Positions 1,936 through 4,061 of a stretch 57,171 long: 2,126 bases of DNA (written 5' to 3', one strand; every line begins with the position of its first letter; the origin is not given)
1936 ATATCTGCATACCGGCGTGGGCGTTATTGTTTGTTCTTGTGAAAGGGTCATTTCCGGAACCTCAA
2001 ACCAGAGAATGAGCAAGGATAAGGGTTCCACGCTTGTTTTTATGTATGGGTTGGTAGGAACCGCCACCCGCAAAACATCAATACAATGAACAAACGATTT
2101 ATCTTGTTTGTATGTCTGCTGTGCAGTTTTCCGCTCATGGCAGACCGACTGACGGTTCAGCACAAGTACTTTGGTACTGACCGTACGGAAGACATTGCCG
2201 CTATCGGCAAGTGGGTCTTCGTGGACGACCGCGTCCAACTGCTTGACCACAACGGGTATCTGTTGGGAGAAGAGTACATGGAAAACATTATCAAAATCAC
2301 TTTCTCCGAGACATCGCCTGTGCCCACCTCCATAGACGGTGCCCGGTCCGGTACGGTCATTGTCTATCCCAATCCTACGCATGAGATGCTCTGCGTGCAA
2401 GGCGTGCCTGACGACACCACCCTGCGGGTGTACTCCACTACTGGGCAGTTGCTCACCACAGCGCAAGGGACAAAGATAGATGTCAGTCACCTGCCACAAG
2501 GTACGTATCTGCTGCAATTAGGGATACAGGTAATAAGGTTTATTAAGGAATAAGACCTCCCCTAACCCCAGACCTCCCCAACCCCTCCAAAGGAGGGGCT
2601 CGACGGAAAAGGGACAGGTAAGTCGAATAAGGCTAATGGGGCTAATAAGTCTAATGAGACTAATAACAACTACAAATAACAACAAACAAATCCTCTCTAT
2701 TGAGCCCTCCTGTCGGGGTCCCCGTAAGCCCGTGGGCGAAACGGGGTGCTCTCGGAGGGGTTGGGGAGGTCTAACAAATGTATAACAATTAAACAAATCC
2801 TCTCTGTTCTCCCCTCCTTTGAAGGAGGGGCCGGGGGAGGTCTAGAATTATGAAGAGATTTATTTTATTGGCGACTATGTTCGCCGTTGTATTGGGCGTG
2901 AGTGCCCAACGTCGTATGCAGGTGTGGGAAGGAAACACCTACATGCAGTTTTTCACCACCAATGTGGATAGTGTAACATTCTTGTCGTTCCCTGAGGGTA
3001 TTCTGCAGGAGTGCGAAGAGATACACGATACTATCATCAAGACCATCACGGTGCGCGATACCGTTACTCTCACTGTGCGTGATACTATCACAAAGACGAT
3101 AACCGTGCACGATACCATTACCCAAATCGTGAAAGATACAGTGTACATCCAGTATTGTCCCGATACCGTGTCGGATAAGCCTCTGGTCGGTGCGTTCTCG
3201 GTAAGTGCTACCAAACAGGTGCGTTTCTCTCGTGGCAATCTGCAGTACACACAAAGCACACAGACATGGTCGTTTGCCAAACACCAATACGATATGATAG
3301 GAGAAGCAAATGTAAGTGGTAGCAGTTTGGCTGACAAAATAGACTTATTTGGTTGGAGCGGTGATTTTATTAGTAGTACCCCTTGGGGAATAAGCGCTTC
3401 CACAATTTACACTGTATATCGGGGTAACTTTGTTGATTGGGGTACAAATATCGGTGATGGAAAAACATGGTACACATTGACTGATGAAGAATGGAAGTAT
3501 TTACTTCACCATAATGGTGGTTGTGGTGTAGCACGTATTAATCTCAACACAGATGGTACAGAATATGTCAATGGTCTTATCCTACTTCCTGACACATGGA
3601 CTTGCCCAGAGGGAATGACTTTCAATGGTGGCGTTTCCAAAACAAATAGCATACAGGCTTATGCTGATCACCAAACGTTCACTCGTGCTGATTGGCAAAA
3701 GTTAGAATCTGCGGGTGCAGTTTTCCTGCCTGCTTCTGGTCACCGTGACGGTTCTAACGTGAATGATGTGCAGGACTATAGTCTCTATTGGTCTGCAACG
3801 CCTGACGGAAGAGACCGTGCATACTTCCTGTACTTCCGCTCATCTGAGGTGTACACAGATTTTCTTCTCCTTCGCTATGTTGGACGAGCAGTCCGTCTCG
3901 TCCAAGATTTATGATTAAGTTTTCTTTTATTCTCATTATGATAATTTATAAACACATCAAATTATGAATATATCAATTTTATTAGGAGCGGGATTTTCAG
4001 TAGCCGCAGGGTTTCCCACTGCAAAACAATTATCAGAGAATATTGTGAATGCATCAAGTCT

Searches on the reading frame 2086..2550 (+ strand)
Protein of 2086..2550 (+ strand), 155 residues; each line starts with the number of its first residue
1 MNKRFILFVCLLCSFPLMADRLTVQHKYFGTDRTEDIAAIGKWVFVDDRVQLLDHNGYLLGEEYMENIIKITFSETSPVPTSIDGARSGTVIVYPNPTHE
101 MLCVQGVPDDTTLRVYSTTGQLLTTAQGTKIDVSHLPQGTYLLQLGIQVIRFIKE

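Call 3: search_protein_families(library=pfam, proteins=[window:2086-2550:+], max_evalue=0.1)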
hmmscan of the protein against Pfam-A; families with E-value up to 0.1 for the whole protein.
window:2086-2550:+ (155 aa): 2 families
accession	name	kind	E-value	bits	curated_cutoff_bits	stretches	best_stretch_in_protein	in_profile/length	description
PF18962.6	Por_Secre_tail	-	1.8e-09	38.2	27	1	93-146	1-63/75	Secretion system C-terminal sorting domain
PF16967.11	TcfC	-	0.053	13.5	29.4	0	130-147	35-52/68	E-set like domain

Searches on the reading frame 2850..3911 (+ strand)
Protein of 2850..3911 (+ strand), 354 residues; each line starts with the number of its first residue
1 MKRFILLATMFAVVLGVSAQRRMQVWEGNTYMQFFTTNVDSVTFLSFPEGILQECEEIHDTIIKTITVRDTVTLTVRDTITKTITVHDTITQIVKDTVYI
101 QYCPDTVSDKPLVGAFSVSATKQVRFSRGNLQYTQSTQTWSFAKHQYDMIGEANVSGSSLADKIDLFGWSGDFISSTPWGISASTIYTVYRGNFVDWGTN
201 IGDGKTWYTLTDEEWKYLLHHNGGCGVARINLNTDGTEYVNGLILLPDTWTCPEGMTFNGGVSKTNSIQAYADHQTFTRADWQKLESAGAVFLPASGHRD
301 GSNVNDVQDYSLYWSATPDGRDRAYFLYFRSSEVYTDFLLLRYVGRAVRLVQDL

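Call 3: search_protein_families(library=pfam, proteins=[window:2850-3911:+], max_evalue=0.1)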
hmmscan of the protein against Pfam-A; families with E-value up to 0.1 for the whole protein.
window:2850-3911:+ (354 aa): 1 family
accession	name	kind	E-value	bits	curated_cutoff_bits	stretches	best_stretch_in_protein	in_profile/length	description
PF09603.15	Fib_succ_major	-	0.064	14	33.9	0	211-351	74-186/187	Fibrobacter succinogenes major domain (Fib_succ_major)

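Call 5: search_protein_families(library=ncbifam, proteins=[window:2850-3911:+], max_evalue=0.1)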
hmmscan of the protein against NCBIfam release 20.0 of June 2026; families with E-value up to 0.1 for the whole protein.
window:2850-3911:+ (354 aa): 1 family
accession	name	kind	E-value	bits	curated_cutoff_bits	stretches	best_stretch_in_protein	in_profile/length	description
TIGR02145.1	Fib_succ_major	domain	0.014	16.1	41.65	1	245-353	61-176/176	FISUMP domain-containing protein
